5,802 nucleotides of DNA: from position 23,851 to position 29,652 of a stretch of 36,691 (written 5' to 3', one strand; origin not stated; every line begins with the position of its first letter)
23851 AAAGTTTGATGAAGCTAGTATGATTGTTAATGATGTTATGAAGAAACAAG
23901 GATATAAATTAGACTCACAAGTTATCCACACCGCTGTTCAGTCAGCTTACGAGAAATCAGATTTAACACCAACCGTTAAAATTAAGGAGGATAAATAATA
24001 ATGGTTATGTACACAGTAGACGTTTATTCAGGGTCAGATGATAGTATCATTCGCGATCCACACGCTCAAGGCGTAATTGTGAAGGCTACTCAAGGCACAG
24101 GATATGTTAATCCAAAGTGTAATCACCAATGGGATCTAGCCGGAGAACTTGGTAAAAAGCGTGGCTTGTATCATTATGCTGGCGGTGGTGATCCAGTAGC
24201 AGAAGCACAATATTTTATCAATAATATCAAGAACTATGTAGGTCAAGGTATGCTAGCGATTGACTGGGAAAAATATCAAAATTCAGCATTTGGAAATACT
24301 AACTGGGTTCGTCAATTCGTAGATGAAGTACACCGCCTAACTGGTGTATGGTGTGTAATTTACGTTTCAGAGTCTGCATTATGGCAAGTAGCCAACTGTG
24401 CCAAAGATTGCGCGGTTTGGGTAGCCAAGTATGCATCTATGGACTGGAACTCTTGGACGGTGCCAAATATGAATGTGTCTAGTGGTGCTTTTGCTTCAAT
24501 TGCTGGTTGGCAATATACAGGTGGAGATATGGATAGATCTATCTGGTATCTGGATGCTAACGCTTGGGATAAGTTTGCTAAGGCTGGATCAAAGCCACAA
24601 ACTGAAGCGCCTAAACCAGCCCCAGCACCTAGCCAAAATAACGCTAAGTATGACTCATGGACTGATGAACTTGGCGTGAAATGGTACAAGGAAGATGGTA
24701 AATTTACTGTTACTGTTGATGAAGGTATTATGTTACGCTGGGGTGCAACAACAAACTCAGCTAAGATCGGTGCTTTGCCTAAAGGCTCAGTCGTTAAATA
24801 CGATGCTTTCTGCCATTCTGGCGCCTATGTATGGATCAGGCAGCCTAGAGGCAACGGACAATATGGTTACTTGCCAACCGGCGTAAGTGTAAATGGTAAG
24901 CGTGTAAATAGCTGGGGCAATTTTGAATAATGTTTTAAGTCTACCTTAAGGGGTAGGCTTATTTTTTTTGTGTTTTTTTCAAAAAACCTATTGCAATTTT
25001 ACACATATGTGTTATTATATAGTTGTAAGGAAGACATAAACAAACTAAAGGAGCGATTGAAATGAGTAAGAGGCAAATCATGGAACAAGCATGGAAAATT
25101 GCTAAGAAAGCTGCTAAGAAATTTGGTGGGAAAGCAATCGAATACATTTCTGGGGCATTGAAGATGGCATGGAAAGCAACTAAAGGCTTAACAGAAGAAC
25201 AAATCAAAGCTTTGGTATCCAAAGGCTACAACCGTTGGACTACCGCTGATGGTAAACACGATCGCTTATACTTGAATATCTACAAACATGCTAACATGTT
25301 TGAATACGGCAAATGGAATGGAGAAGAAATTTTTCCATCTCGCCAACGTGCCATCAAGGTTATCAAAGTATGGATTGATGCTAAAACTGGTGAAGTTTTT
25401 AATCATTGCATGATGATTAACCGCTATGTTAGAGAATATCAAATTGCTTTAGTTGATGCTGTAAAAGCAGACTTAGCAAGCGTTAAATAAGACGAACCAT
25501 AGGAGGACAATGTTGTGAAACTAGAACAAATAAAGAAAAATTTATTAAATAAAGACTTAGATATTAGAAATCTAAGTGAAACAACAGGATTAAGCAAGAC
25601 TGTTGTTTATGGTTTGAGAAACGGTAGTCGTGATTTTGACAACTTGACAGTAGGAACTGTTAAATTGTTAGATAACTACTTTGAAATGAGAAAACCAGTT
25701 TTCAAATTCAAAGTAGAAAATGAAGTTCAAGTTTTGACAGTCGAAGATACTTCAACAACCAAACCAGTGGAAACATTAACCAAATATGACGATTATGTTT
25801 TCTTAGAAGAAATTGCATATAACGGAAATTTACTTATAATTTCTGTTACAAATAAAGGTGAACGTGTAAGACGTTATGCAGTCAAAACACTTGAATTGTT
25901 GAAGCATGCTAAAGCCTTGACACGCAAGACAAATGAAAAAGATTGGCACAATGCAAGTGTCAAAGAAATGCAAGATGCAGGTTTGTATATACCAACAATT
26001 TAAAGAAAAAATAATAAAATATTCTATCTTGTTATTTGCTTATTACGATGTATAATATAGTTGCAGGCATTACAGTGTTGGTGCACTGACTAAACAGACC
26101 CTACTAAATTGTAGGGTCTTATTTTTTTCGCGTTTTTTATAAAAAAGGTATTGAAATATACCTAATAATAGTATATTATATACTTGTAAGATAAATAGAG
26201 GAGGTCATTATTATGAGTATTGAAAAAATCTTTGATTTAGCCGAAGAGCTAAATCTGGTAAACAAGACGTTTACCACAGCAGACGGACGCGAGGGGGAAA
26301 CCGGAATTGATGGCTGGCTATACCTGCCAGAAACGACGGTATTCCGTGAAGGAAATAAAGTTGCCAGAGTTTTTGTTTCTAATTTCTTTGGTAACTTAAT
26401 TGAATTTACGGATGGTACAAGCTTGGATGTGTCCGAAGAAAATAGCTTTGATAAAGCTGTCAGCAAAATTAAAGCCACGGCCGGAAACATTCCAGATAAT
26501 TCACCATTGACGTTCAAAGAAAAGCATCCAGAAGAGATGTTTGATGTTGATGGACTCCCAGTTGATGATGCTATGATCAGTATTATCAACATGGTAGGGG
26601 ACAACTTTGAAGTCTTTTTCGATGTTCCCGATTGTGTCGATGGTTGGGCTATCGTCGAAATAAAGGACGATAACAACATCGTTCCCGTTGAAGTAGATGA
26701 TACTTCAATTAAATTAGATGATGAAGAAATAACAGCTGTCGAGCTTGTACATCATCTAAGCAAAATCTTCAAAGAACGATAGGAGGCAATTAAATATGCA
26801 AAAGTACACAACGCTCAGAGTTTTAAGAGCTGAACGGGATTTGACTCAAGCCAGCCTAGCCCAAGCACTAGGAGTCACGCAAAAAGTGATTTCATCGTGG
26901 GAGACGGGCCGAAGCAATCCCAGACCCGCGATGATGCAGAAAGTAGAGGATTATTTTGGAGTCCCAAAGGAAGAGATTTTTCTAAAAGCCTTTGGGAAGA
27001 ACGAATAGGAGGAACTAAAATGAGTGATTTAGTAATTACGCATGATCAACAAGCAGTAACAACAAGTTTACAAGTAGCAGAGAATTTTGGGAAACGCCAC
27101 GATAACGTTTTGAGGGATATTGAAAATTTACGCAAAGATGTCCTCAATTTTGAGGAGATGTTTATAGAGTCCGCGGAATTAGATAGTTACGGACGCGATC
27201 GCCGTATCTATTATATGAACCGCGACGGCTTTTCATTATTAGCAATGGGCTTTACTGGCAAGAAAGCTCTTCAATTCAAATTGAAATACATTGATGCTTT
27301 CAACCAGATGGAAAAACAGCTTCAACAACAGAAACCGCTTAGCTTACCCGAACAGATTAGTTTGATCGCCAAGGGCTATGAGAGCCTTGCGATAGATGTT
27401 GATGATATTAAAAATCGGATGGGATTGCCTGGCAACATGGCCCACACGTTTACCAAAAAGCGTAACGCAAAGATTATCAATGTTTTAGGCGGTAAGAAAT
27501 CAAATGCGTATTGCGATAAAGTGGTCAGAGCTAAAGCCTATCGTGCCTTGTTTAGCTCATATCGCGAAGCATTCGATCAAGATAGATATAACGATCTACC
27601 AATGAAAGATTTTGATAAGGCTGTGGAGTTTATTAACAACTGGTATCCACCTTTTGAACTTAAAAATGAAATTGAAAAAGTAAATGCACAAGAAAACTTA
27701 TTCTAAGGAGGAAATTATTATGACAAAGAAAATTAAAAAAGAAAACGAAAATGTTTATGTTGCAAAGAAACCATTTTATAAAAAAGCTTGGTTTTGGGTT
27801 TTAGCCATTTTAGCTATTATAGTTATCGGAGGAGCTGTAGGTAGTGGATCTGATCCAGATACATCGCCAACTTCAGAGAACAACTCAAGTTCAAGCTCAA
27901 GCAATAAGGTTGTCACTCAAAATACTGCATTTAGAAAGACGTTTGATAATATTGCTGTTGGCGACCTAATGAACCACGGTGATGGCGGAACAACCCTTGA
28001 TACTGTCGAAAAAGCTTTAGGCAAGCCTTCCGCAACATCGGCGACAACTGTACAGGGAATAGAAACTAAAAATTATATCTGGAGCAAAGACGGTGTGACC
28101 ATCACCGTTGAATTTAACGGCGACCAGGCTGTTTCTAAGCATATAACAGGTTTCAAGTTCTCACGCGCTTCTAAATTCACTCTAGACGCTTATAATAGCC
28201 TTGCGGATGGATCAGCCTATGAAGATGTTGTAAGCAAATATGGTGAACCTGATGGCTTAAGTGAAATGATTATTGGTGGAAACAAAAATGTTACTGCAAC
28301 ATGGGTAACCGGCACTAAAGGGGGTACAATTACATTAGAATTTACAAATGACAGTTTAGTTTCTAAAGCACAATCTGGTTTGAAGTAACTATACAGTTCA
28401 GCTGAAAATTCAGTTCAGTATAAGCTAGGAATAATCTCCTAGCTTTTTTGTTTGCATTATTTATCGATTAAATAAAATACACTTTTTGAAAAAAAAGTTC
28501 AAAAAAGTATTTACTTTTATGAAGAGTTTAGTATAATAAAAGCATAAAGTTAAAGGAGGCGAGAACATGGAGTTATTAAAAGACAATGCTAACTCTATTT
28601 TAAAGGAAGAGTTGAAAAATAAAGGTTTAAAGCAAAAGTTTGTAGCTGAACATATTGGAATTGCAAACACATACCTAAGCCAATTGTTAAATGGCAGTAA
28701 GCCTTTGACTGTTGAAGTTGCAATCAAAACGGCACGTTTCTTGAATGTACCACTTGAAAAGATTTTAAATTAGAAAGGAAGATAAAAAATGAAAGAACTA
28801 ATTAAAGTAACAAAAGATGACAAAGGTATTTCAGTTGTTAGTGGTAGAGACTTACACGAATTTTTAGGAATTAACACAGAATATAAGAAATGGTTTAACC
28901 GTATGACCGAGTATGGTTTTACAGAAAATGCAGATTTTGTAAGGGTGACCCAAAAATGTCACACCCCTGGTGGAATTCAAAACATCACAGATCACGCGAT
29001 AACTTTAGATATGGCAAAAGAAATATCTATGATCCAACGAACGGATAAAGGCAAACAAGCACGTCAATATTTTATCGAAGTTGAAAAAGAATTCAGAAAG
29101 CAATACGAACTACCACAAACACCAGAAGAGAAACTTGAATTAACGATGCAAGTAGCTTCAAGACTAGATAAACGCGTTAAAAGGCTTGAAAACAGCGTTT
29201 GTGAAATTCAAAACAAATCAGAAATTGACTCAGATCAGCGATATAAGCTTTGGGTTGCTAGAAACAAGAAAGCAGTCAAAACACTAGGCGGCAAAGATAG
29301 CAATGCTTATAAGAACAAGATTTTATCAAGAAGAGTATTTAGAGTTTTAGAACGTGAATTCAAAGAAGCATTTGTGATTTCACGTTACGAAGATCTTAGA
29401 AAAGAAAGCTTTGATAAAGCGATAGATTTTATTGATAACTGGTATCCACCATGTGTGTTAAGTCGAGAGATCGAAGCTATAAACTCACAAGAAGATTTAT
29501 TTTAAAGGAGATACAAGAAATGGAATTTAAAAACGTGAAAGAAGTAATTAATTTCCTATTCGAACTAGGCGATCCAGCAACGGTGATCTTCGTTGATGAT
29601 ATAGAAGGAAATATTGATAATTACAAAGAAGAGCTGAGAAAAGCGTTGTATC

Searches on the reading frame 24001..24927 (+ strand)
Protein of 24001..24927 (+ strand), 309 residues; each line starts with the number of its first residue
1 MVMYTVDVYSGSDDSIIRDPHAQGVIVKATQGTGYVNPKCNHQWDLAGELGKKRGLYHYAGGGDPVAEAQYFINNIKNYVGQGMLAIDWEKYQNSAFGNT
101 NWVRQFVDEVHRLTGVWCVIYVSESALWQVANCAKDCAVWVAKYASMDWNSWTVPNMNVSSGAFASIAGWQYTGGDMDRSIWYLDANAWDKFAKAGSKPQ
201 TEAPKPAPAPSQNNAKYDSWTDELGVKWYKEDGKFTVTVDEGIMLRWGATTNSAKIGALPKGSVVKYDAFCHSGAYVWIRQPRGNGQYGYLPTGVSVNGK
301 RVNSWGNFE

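Call 26: search_dna_similar(query=window:24001-24927:+, collection=phages, mode=protein, max_rows=15)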
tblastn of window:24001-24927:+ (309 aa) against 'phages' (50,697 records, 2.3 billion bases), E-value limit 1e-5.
Records with a match: 429; places in all: 429; records where one place covers at least 80% of the query: 35.
Best place of each record, by identity: 60-80% 2; <60% 427.
By first word of the organism name: Staphylococcus 174; Bacillus 113; Lactobacillus 43; Arthrobacter 32; Bifidobacterium 11; Propionibacterium 10; Enterococcus 7; Curtobacterium 7; Lactococcus 6; Microbacterium 4; and 16 more.
By host as written in the record: Staphylococcus aureus 60; - 48; Arthrobacter sp. ATCC 21022 23; Bacillus thuringiensis subsp. kurstaki 17; Bacillus cereus 16; Bacillus thuringiensis subsp. kurstaki ATCC 33679 9; Bacillus thuringiensis subspecies kurstaki 9; Lactobacillus gasseri 8; and 143 more.
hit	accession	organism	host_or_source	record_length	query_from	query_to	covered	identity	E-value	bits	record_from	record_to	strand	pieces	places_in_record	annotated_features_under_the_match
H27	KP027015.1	Lactobacillus phage LfeSau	Lactobacillus fermentum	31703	1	291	94%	67.0%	4e-125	399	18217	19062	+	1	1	endolysin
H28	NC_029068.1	Lactobacillus phage LfeSau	Lactobacillus fermentum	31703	1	291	94%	67.0%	4e-125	399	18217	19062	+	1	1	endolysin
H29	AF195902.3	Lactobacillus prophage Lj771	Lactobacillus johnsonii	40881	1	309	100%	46.8%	1e-80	271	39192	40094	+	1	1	lysin | putative holin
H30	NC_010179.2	Lactobacillus prophage Lj771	Lactobacillus johnsonii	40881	1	309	100%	46.8%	1e-80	271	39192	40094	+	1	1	endolysin | holin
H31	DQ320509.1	Lactobacillus phage KC5a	Lactobacillus gasseri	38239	6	291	93%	48.6%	5e-67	279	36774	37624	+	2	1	orf61: lysin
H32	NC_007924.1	Lactobacillus phage KC5a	Lactobacillus gasseri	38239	6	291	93%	48.6%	5e-67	279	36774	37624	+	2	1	orf61: endolysin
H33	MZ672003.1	Lacticaseibacillus phage Lphi2ADMT26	Lacticaseibacillus paracasei ADMT26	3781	1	309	100%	33.5%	2e-26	114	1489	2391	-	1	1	hypothetical protein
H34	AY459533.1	Lactobacillus prophage Lj928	-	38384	4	309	99%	32.9%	2e-25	111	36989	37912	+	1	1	putative lysin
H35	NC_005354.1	Lactobacillus prophage Lj928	Lactobacillus johnsonii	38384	4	309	99%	32.9%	2e-25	111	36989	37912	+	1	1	endolysin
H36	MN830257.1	Lactobacillus phage JNU_P11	Lactobacillus gasseri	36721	4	309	99%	32.4%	2e-26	114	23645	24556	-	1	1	lysin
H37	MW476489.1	Lactobacillus phage vB_Lga_AB1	Lactobacillus gasseri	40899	4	291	93%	32.9%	2e-24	108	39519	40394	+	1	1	lysin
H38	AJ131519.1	Lactobacillus phage phiadh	Lactobacillus gasseri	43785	4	291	93%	32.7%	4e-21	99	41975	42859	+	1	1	lys: lysin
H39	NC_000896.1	Lactobacillus phage phiadh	Lactobacillus gasseri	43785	4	291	93%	32.7%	4e-21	99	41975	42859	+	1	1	lys: endolysin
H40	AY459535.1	Lactobacillus prophage Lj965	-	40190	4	291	93%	32.5%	3e-25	111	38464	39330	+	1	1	putative lysin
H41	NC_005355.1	Lactobacillus prophage Lj965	Lactobacillus johnsonii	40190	4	291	93%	32.5%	3e-25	111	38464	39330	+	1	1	endolysin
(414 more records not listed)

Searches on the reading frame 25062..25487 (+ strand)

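Call 83: search_protein_families(library=pfam, proteins=[window:25062-25487:+], max_evalue=0.01)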
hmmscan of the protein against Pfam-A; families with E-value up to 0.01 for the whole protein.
window:25062-25487:+ (142 aa): 2 families
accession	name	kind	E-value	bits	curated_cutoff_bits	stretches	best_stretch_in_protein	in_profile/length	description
PF07410.16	Phage_Gp111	-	2e-14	54.6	27.1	1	6-49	2-44/117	Streptococcus thermophilus bacteriophage Gp111 protein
PF03413.25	PepSY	-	0.00035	21.3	24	0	98-113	42-57/60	Peptidase propeptide and YPEB domain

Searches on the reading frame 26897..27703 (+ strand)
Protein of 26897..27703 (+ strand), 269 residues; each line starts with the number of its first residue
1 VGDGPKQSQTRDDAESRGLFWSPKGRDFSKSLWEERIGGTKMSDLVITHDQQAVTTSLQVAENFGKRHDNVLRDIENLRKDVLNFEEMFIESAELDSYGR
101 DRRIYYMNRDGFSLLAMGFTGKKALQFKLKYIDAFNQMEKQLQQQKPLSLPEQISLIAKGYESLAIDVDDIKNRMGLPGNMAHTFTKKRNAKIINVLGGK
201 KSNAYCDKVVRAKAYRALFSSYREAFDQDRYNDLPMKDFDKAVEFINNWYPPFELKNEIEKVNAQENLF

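Call 90: search_protein_families(library=pfam, proteins=[window:26897-27703:+], max_evalue=0.001)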
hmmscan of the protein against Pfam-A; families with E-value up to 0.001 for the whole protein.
window:26897-27703:+ (269 aa): 2 families
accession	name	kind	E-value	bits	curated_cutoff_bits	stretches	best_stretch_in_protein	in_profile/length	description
PF09669.15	Phage_pRha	-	8.8e-32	110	29.9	1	55-140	1-91/91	Phage regulatory protein Rha (Phage_pRha)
PF10552.14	ORF6C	-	1.2e-26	93.4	22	1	156-259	11-114/114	ORF6C domain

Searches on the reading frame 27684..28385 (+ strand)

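Call 90: search_protein_families(library=pfam, proteins=[window:27684-28385:+], max_evalue=0.001)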
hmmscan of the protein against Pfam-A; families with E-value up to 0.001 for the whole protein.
window:27684-28385:+ (234 aa): 1 family
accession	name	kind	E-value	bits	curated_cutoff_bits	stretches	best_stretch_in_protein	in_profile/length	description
PF12978.13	DUF3862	-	1.9e-51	174.6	25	1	80-233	2-159/159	Domain of Unknown Function with PDB structure (DUF3862)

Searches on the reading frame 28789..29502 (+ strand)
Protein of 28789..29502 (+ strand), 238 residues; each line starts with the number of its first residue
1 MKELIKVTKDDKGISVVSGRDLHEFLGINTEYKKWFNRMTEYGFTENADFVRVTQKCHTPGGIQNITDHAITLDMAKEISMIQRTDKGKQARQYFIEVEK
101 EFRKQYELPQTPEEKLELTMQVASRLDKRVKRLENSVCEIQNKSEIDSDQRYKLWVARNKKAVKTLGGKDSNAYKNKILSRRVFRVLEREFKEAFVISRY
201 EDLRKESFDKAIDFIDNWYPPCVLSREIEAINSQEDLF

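Call 90: search_protein_families(library=pfam, proteins=[window:28789-29502:+], max_evalue=0.001)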
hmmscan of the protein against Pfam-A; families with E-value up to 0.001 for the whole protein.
window:28789-29502:+ (238 aa): 2 families
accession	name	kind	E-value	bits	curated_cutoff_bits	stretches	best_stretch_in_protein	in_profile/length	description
PF10552.14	ORF6C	-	1.3e-27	96.4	22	1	116-228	2-114/114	ORF6C domain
PF08346.17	AntA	-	3.7e-26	92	27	1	17-85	1-68/68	AntA/AntB antirepressor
